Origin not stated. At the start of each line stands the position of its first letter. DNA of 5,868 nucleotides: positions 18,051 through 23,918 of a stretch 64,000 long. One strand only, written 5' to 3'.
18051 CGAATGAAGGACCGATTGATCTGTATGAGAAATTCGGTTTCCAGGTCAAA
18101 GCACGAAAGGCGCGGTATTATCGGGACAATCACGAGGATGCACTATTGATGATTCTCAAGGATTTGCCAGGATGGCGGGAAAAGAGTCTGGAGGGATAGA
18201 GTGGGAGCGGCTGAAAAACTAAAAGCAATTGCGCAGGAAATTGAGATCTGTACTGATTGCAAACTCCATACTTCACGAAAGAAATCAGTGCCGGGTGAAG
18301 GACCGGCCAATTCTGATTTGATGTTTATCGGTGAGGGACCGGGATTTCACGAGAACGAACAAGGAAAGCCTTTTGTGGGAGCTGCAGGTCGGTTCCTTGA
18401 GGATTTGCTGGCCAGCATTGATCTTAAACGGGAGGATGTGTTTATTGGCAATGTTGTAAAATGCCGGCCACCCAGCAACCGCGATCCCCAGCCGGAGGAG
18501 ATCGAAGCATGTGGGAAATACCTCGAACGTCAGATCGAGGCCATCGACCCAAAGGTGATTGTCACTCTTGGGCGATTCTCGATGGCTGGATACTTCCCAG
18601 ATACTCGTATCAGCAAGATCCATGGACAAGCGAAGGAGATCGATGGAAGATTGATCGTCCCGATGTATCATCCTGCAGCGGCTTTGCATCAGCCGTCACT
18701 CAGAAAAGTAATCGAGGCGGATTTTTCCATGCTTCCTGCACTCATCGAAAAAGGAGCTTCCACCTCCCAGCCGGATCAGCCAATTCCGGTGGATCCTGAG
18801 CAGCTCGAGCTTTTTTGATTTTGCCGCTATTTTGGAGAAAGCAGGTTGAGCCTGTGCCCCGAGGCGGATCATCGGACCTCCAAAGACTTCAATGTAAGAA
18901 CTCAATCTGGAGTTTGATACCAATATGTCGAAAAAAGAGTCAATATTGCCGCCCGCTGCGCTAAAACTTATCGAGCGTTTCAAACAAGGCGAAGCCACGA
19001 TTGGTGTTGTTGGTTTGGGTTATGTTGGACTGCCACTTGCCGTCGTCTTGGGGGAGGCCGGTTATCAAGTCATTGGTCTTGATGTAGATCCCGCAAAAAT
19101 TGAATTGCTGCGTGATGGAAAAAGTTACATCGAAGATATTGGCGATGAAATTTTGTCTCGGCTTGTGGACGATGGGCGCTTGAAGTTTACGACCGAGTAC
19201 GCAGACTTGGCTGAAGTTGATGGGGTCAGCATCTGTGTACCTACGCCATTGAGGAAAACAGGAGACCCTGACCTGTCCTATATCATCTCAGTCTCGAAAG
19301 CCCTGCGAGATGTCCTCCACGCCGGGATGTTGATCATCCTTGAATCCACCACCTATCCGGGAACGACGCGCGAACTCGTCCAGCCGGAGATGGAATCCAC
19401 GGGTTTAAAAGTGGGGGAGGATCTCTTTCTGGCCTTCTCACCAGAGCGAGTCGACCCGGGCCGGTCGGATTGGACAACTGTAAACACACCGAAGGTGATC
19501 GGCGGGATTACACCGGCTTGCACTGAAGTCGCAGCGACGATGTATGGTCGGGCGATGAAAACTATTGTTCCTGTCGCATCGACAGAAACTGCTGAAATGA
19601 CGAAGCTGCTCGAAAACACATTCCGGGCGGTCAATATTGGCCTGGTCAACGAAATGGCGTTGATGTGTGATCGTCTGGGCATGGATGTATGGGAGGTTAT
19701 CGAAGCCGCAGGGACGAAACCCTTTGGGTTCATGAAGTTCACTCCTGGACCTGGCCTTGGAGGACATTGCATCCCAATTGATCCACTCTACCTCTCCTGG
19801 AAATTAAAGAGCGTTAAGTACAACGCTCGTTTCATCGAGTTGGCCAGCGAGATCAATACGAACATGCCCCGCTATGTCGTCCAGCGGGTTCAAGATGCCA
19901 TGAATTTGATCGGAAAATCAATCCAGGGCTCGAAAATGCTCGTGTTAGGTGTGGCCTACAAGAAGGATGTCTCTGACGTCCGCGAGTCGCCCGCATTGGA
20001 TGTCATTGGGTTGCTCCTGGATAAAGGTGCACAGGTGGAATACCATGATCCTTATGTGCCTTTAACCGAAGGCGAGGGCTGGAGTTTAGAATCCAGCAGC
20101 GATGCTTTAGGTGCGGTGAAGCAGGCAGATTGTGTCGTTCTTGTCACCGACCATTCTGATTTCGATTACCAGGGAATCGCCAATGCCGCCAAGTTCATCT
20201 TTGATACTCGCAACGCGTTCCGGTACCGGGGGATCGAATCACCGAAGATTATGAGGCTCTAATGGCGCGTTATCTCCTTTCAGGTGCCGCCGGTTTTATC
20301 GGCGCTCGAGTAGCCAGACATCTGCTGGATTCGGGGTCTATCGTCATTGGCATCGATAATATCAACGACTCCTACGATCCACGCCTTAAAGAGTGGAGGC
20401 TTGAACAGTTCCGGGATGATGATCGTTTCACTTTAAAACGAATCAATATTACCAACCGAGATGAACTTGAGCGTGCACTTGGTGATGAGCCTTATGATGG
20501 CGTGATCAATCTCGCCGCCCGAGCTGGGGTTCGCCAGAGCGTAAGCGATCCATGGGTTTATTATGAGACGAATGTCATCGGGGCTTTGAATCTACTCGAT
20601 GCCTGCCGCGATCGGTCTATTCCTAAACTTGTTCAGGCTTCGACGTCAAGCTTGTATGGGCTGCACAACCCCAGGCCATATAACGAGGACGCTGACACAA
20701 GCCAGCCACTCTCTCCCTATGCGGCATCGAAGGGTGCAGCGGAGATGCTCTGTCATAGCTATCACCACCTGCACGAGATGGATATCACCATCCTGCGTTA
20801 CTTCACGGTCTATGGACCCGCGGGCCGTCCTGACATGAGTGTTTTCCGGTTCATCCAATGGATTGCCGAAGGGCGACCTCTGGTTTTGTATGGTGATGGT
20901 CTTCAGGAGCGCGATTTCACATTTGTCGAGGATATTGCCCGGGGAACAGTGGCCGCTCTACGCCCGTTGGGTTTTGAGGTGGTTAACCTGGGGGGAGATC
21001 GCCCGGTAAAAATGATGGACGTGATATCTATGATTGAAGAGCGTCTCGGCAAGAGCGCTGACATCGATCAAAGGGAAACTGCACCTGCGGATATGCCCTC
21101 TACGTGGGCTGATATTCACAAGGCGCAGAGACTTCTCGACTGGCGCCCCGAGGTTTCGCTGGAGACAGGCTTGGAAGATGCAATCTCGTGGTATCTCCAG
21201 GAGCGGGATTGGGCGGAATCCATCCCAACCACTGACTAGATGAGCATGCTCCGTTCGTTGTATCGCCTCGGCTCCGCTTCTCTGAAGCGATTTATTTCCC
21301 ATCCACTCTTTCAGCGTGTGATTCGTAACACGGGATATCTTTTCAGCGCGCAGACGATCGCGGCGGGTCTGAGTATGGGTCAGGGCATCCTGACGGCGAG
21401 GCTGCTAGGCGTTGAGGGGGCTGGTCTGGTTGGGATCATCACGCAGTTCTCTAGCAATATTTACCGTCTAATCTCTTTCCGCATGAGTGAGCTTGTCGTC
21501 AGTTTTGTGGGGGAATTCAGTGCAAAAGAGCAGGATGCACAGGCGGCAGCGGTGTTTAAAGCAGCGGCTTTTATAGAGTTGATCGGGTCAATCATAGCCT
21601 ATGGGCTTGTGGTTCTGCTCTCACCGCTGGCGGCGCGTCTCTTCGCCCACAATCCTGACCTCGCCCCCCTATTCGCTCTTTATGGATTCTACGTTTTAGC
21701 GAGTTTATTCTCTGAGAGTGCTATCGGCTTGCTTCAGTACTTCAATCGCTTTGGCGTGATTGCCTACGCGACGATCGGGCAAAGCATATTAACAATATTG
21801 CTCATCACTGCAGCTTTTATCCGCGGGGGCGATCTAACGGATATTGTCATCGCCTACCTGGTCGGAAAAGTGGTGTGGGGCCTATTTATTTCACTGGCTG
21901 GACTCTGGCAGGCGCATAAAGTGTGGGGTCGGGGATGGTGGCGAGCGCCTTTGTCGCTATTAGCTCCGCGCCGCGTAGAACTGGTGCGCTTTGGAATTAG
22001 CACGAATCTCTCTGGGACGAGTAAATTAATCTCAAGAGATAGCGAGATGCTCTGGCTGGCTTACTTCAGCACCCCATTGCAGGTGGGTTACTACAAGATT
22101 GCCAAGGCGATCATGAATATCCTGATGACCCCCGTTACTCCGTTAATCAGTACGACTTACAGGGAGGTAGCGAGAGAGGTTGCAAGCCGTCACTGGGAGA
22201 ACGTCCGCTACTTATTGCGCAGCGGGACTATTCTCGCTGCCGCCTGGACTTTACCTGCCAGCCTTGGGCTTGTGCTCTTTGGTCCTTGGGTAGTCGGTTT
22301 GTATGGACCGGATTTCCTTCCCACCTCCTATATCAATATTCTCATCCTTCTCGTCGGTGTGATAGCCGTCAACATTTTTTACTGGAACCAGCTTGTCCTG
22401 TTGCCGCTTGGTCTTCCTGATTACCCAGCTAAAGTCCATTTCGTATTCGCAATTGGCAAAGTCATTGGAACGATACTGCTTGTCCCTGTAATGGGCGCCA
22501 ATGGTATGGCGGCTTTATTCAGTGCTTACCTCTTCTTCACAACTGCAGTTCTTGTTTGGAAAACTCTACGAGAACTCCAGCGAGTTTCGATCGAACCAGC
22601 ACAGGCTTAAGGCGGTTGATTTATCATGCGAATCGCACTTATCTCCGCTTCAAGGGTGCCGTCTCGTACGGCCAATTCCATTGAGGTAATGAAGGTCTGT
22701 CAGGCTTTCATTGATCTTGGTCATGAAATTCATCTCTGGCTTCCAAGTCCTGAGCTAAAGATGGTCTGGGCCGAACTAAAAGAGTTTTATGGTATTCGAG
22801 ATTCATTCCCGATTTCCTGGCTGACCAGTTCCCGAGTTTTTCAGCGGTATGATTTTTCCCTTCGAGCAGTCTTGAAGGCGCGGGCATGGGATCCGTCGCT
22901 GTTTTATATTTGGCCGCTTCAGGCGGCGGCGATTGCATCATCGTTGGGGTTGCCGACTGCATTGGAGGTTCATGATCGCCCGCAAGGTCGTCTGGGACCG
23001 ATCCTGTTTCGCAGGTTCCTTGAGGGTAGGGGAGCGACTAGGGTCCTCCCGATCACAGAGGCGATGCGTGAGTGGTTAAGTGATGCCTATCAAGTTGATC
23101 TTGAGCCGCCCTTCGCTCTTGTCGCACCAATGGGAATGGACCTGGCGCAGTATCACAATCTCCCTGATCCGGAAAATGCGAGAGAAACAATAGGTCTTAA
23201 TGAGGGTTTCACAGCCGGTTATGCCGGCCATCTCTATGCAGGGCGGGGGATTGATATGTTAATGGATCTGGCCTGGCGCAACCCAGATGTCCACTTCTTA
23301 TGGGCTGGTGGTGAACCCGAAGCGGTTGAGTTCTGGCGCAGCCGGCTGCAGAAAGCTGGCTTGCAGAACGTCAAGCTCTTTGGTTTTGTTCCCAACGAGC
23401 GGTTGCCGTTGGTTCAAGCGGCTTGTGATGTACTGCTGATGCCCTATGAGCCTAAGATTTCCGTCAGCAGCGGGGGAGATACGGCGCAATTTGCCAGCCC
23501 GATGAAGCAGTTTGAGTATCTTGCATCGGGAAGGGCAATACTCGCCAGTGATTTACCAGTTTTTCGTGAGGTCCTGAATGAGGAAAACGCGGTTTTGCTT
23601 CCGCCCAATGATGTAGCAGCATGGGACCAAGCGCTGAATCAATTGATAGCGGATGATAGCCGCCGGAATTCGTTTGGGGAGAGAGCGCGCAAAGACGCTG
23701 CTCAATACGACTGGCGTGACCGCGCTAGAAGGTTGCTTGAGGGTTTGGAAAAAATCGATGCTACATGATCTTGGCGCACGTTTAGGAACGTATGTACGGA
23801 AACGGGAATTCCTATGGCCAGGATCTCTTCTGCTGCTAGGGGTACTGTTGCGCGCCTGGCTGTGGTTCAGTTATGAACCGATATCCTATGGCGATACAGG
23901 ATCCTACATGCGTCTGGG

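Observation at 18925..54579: Glycan super-locus (~36 kb) combining five GT-C-like membrane proteins, two polyprenyl-P-sugar synthases and both Wzx- and Wzm/Wzt-type export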

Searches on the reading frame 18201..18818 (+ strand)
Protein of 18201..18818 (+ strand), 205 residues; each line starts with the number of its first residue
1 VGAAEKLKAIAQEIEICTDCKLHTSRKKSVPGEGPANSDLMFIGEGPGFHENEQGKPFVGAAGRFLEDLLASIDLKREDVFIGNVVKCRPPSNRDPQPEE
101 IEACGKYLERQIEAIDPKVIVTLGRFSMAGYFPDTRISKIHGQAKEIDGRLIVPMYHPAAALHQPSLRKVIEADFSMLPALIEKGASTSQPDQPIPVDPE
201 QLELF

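Call 9: search_protein_families(library=pfam, proteins=[window:18201-18818:+], max_evalue=0.01)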
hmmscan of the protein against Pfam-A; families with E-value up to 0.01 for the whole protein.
window:18201-18818:+ (205 aa): 1 family
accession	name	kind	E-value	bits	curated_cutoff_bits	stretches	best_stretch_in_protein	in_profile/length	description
PF03167.25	UDG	-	3.7e-36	124.7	24.3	1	31-167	1-127/141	Uracil DNA glycosylase superfamily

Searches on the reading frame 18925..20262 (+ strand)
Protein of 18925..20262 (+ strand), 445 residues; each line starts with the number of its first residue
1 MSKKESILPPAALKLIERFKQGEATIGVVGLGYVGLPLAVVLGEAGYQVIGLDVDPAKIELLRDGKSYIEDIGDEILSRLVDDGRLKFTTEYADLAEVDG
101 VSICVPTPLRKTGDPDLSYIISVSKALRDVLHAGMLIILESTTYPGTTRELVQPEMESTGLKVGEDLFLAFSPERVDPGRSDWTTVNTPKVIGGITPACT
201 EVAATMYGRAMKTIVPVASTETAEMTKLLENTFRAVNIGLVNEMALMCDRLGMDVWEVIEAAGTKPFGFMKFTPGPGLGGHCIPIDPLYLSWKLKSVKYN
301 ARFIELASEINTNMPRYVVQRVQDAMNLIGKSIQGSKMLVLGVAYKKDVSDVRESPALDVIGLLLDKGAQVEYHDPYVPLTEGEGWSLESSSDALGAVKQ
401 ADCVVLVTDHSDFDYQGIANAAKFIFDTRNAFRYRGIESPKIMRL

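Call 3: search_protein_families(library=pfam, proteins=[window:18925-20262:+], max_evalue=0.01)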
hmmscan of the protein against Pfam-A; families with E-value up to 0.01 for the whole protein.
window:18925-20262:+ (445 aa): 6 families
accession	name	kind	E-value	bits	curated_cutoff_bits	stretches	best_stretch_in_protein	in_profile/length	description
PF03721.20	UDPG_MGDP_dh_N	-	1.1e-43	149.5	27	1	25-202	2-182/187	UDP-glucose/GDP-mannose dehydrogenase family, NAD binding domain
PF00984.24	UDPG_MGDP_dh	-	2.4e-33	114.5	25.4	1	221-312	1-93/94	UDP-glucose/GDP-mannose dehydrogenase family, central domain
PF03720.21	UDPG_MGDP_dh_C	-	8.8e-26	90.7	30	1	339-432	1-101/103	UDP-glucose/GDP-mannose dehydrogenase family, UDP binding domain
PF03446.21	NAD_binding_2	-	4e-06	27.4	21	1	25-153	1-105/161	NAD binding domain of 6-phosphogluconate dehydrogenase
PF02737.24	3HCDH_N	-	0.0034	17.8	22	1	25-95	1-76/180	3-hydroxyacyl-CoA dehydrogenase, NAD binding domain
PF02826.25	2-Hacid_dh_C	-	0.009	15.8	25.1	0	23-60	36-73/178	D-isomer specific 2-hydroxyacid dehydrogenase, NAD binding domain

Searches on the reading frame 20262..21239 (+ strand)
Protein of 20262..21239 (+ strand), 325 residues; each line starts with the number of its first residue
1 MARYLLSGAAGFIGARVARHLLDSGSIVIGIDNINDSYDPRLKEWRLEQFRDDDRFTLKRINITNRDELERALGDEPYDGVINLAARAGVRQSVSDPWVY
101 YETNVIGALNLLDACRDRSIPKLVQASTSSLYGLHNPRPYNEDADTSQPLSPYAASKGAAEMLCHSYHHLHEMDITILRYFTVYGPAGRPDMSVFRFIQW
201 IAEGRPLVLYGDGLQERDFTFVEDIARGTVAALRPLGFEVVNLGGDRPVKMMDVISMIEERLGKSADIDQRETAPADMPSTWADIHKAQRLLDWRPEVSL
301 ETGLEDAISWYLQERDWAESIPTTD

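Call 3: search_protein_families(library=pfam, proteins=[window:20262-21239:+], max_evalue=0.01)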
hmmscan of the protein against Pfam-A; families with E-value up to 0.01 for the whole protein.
window:20262-21239:+ (325 aa): 9 families
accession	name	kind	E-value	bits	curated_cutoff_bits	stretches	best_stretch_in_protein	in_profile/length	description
PF01370.27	Epimerase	-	7.3e-59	199.5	20.9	1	5-244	2-240/240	NAD dependent epimerase/dehydratase family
PF16363.11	GDP_Man_Dehyd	-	6.8e-58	197.1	27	1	5-306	1-331/332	GDP-mannose 4,6 dehydratase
PF01073.25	3Beta_HSD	-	1.2e-15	57.7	22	1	7-236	3-232/280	3-beta hydroxysteroid dehydrogenase/isomerase family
PF04321.23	RmlD_sub_bind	-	4e-15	56.1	27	1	4-234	3-198/287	RmlD substrate binding domain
PF02719.21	Polysacc_synt_2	-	2.9e-09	37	20.2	1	5-207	2-192/293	Polysaccharide biosynthesis protein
PF07993.18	NAD_binding_4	-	4.9e-08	32.9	20.1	1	6-185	1-209/258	Male sterility protein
PF13460.12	NAD_binding_10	-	9.8e-07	29.2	27.2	1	8-180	1-143/184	NAD(P)H-binding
PF00106.31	adh_short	-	0.0011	19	26.6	0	6-90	5-87/195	short chain dehydrogenase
PF08659.16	KR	-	0.0024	18.3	22.6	1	2-133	1-142/180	KR domain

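Call 55: search_protein_families(library=ncbifam, proteins=[window:20262-21239:+], max_evalue=0.00001)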
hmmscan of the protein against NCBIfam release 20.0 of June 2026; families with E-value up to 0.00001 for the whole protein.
window:20262-21239:+ (325 aa): 21 families
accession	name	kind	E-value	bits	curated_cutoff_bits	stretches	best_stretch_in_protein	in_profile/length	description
TIGR01181.1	dTDP_gluc_dehyt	equivalog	2.1e-54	184.8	365.1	1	4-320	2-320/321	dTDP-glucose 4,6-dehydratase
TIGR01179.1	galE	equivalog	1.8e-50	171.7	262.3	1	5-313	3-327/332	UDP-glucose 4-epimerase GalE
TIGR04180.1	EDH_00030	hypoth_equivalog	2.5e-41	141.7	475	1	5-298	2-296/297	NAD-dependent 4,6-dehydratase LegB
NF007956.0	PRK10675.1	subfamily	7.6e-36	123.9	394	1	4-312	3-330/338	UDP-glucose 4-epimerase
NF007490.0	PRK10084.1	subfamily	1.1e-35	123.3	649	1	4-321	3-344/361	dTDP-glucose 4,6-dehydratase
NF007582.0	PRK10217.1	equivalog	2.2e-33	115.8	698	1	1-320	1-340/355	dTDP-glucose 4,6-dehydratase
NF011728.1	PRK15181.1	equivalog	1.6e-30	106.3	760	1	3-314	17-340/348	Vi polysaccharide biosynthesis UDP-N-acetylglucosaminuronic acid C-4 epimerase TviC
TIGR02197.1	heptose_epim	equivalog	2.1e-23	83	274.6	1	5-313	2-315/316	ADP-glyceromanno-heptose 6-epimerase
TIGR02622.1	CDP_4_6_dhtase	equivalog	5.6e-22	78.3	278.45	1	4-169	7-170/352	CDP-glucose 4,6-dehydratase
TIGR01472.1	gmd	equivalog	4.2e-20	72.2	415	1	5-169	4-171/342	GDP-mannose 4,6-dehydratase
NF047922.1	GDPFucSynFcl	equivalog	4.9e-19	68.9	500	1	59-315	35-305/308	GDP-L-fucose synthase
NF042422.1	oxyalk_red_OleD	equivalog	6.8e-17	61.8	580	1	4-236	3-218/329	2-alkyl-3-oxoalkanoate reductase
NF043036.1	ErythonDh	equivalog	1.4e-16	60.6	325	1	5-198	4-194/321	D-erythronate dehydrogenase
NF042423.1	oxyalk_red_Shew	equivalog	4.6e-16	58.8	580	1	3-236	10-224/331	2-alkyl-3-oxoalkanoate reductase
TIGR01214.1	rmlD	equivalog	6.9e-13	48.3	224.05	1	5-256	3-220/285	dTDP-4-dehydrorhamnose reductase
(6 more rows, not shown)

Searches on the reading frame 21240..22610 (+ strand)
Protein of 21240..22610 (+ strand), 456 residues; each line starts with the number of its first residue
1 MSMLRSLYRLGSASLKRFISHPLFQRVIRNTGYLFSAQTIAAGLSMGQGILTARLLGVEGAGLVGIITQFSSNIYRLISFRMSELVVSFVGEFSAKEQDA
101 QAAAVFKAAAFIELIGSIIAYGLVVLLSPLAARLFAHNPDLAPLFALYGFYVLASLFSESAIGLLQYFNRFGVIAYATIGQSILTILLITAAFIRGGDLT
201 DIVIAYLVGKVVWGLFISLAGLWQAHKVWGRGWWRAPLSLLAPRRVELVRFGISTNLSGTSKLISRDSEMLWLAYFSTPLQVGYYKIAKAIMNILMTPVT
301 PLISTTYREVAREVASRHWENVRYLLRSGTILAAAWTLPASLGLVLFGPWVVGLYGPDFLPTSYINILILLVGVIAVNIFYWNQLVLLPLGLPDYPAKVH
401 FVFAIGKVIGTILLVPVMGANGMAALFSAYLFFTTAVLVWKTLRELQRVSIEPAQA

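Call 3: search_protein_families(library=pfam, proteins=[window:21240-22610:+], max_evalue=0.01)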
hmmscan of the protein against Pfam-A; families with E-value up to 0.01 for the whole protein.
window:21240-22610:+ (456 aa): 2 families
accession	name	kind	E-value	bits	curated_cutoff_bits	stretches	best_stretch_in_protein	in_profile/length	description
PF01943.22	Polysacc_synt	-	2.3e-16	60.5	28.2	1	28-304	2-263/274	Polysaccharide biosynthesis protein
PF13440.11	Polysacc_synt_3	-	3.7e-13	49.8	23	1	53-355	3-284/293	Polysaccharide biosynthesis protein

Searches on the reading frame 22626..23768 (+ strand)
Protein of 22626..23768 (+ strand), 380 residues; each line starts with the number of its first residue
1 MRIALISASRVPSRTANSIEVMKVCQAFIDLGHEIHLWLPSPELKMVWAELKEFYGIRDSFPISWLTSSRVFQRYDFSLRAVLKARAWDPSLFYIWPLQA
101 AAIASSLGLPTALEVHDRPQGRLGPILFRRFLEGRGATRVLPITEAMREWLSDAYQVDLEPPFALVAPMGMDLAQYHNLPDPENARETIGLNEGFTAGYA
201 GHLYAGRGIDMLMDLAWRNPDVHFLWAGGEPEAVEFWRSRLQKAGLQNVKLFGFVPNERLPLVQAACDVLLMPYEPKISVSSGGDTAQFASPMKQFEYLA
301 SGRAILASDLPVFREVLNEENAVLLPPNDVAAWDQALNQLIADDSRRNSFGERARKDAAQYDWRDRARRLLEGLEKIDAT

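Call 3: search_protein_families(library=pfam, proteins=[window:22626-23768:+], max_evalue=0.01)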
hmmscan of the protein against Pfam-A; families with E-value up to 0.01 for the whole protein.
window:22626-23768:+ (380 aa): 5 families
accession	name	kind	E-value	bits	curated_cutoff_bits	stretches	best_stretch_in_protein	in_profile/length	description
PF13692.12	Glyco_trans_1_4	-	1.6e-14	54.8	27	1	198-343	5-142/142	Glycosyl transferases group 1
PF00534.26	Glycos_transf_1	-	4e-14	53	26.4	1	193-356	14-171/172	Glycosyl transferases group 1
PF13524.12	Glyco_trans_1_2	-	1.9e-09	38.1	25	1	217-372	10-144/144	Glycosyl transferase-like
PF13439.12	Glyco_transf_4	-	3.9e-06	27.4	28.5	1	22-159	9-156/170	Glycosyltransferase Family 4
PF13579.12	Glyco_trans_4_4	-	0.00023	22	29.7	1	21-157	7-147/158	Glycosyl transferase 4-like domain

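Call 55: search_protein_families(library=ncbifam, proteins=[window:22626-23768:+], max_evalue=0.00001)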
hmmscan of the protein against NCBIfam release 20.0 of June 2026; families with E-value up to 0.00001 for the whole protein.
window:22626-23768:+ (380 aa): 6 families
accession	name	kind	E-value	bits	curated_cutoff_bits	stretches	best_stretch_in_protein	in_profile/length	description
TIGR04063.1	stp3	hypoth_equivalog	1.7e-16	60.1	442.05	1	165-368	183-386/397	TIGR04063 family PEP-CTERM/XrtA system glycosyltransferase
NF007640.0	PRK10307.1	subfamily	1.6e-12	47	276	1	165-361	197-390/411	WcaI family glycosyltransferase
NF047676.1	TeichurnBiosyTuaH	equivalog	4.4e-10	39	550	1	192-365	212-375/384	teichuronic acid biosynthesis protein TuaH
NF053513.1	Gtran_IagA_BgsA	equivalog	5.9e-10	38.7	460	1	170-369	135-323/333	LTA glycolipid anchor biosynthesis glycosyltransferase, IagA/BgsA family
TIGR04047.1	MSMEG_0565_glyc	hypoth_equivalog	1.5e-09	37.4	259.85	1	140-372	142-369/373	MSMEG_0565 family glycosyltransferase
NF053787.1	GlcN_PG_synth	equivalog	9e-06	24.7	480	0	165-376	167-358/361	N-acetylglucosaminyl phosphatidylglycerol synthase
